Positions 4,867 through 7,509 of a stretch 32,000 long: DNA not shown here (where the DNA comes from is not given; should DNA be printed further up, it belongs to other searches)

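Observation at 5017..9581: Stand-alone virB8-virB9-virB10 operon: a T4SS core-complex module without ATPases, pilin or channel genes nearby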

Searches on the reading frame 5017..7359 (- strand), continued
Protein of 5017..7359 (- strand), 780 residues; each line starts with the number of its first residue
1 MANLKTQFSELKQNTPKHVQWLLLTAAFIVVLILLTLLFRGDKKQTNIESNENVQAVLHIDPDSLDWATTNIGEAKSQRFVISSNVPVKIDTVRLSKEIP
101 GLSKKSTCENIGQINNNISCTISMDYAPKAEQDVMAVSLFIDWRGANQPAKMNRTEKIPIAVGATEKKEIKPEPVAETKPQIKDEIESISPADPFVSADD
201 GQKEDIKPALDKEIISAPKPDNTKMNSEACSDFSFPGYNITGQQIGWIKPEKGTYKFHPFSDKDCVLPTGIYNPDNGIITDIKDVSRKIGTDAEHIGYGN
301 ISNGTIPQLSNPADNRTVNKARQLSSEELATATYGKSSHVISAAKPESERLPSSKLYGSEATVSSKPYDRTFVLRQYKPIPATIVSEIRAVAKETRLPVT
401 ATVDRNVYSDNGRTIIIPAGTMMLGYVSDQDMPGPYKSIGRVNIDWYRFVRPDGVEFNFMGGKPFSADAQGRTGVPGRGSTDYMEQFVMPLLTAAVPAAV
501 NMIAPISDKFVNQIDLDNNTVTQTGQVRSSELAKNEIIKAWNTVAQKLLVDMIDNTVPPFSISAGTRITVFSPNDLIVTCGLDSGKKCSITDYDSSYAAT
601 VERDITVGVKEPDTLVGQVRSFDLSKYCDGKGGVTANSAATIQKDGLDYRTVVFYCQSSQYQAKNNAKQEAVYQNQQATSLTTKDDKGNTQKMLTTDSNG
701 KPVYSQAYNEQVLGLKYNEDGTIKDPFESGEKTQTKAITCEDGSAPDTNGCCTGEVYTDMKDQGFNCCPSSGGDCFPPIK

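Call 77: find_encoding_contigs(protein=P0434, flank=10000, max_places=3)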
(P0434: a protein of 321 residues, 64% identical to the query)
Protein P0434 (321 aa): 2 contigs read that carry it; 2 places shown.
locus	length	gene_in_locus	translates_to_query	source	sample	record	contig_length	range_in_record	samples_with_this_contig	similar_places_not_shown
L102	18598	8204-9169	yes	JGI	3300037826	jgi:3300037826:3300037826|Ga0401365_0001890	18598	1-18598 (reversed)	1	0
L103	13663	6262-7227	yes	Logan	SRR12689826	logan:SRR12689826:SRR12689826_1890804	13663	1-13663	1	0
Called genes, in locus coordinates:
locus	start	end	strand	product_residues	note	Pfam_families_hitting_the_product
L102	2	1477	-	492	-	?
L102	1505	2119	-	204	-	-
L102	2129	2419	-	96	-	PF02416:TatA_B_E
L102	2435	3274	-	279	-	PF05036:SPOR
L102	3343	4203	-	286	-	-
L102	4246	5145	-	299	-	PF03739:LptF_LptG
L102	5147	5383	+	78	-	-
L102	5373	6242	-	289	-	-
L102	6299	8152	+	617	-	PF13584:BatD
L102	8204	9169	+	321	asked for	PF00437:T2SSE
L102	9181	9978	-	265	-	PF00970:FAD_binding_6, PF00175:NAD_binding_1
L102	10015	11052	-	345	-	PF13401:AAA_22 (weak)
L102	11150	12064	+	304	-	-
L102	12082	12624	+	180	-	PF00149:Metallophos (weak)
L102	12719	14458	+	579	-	-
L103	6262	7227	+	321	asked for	PF00437:T2SSE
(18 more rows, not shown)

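Call 81: find_related_loci(query=A5, collection=viral_contigs, flank=10000)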
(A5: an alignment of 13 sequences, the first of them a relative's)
Query A5 (321 aa) in viral_contigs; peptide patterns used: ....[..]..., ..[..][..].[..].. (x = any residue, [..] = any of these).
85 stretches matched a pattern; 1 encode a relative of the query (tblastn E <= 1e-3); 1 distinct loci.
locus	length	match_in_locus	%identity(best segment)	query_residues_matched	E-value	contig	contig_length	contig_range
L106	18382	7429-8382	58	5-320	3e-126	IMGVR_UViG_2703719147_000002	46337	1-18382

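Call 84: search_protein_families(library=pfam, proteins=[L030:1991-3613:+, L030:3842-4579:+, L030:4576-5220:+, L030:1471-1848:+, L030:1031-1384:+, L020:18-2030:+, L020:2027-2377:+, L020:2387-3217:+, L020:3204-3935:+, L024:2958-6020:+], max_evalue=0.05)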
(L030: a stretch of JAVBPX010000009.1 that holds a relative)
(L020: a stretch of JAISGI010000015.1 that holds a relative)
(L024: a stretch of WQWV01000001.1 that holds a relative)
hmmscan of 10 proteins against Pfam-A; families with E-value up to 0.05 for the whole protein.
L030:1991-3613:+ (540 aa): 1 family
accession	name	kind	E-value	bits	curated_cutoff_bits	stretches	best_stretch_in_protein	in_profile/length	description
PF00496.27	SBP_bac_5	-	4.7e-19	69.2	32.4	1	71-275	10-226/368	Bacterial extracellular solute-binding proteins, family 5 Middle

L030:3842-4579:+ (245 aa): 1 family
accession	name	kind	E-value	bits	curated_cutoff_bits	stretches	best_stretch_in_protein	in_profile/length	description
PF01708.21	Gemini_mov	-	0.041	14.1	25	0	10-58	7-56/92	Geminivirus putative movement protein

L030:4576-5220:+ (214 aa): 0 families

L030:1471-1848:+ (125 aa): 3 families
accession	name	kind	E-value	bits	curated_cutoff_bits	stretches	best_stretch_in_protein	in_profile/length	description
PF01230.28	HIT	-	2.1e-19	70.4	21.5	1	29-124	2-95/98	HIT domain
PF11969.13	DcpS_C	-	1.1e-09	39.1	24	1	21-124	2-102/114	Scavenger mRNA decapping enzyme C-term binding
PF22086.1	DUF6940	-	0.0089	16.7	27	1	56-93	91-133/168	Family of unknown function (DUF6940)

L030:1031-1384:+ (117 aa): 1 family
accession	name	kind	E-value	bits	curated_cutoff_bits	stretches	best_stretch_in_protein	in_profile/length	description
PF01713.27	Smr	-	6.3e-16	58.7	25.7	1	33-108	1-75/77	Smr domain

L020:18-2030:+ (670 aa): 4 families
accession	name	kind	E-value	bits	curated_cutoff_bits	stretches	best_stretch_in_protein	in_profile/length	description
PF00133.28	tRNA-synt_1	-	3.2e-70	237.4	22.7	1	60-282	185-409/414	tRNA synthetases class I (I, L, M and V)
PF08264.19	Anticodon_1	-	2.9e-29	102.3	25.1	1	335-478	1-145/148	Anticodon-binding domain of tRNA ligase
PF19302.4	DUF5915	-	3.5e-18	66.3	27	1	523-653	32-174/195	Domain of unknown function (DUF5915)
PF09334.17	tRNA-synt_1g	-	0.00035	19.9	20.1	0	237-279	317-358/391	tRNA synthetases class I (M)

L020:2027-2377:+ (116 aa): 0 families

L020:2387-3217:+ (276 aa): 7 families
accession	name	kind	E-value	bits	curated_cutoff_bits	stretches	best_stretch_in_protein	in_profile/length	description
PF01555.25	N6_N4_Mtase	-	1e-50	173.2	26.7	1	28-266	1-219/221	DNA methylase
PF01170.24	UPF0020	-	5.3e-06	26.7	22.3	1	227-263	27-63/197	RMKL-like, methyltransferase domain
PF13847.12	Methyltransf_31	-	0.00014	22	27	1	228-273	3-51/145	Methyltransferase domain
PF02384.22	N6_Mtase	-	0.0043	16.8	20.4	0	214-249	31-67/311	N-6 DNA Methylase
PF09445.16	Methyltransf_15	-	0.0077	16.3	22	0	231-265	3-37/165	RNA cap guanine-N2 methyltransferase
PF03602.21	Cons_hypoth95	-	0.011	15.9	24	0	228-270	41-84/182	Conserved hypothetical protein 95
PF02086.21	MethyltransfD12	-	0.04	14.1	22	0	217-266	8-58/253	D12 class N6 adenine-specific DNA methyltransferase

L020:3204-3935:+ (243 aa): 1 family
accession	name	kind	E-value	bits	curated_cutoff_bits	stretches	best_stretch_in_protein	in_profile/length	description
PF14511.12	RE_EcoO109I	-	5.2e-87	291.2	22.5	1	6-201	2-198/198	Type II restriction endonuclease EcoO109I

L024:2958-6020:+ (1020 aa): 4 families
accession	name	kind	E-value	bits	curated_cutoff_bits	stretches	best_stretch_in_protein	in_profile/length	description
PF00133.28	tRNA-synt_1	-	4.1e-136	454.5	22.7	1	23-629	2-409/414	tRNA synthetases class I (I, L, M and V)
PF08264.19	Anticodon_1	-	2.6e-29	102.4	25.1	1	682-825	1-145/148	Anticodon-binding domain of tRNA ligase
PF19302.4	DUF5915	-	5.8e-22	78.6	27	1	842-1002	2-173/195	Domain of unknown function (DUF5915)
PF09334.17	tRNA-synt_1g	-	8.3e-13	48.3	20.1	1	53-204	8-142/391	tRNA synthetases class I (M)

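Call 92: search_protein_families(library=phrogs, proteins=[L010:12166-12525:+, L030:3842-4579:+, L030:4576-5220:+], max_evalue=0.1)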
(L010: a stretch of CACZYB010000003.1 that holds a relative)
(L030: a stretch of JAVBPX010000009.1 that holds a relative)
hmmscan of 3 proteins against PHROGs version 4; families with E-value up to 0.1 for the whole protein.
L010:12166-12525:+ (119 aa): 0 families

L030:3842-4579:+ (245 aa): 1 family
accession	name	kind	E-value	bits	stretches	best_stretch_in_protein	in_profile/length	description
phrog_4610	-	unknown function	0.062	13.9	1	133-182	66-115/183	-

L030:4576-5220:+ (214 aa): 1 family
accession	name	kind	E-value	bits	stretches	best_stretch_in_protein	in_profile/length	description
phrog_23870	-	unknown function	0.01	17.2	1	46-104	24-80/126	-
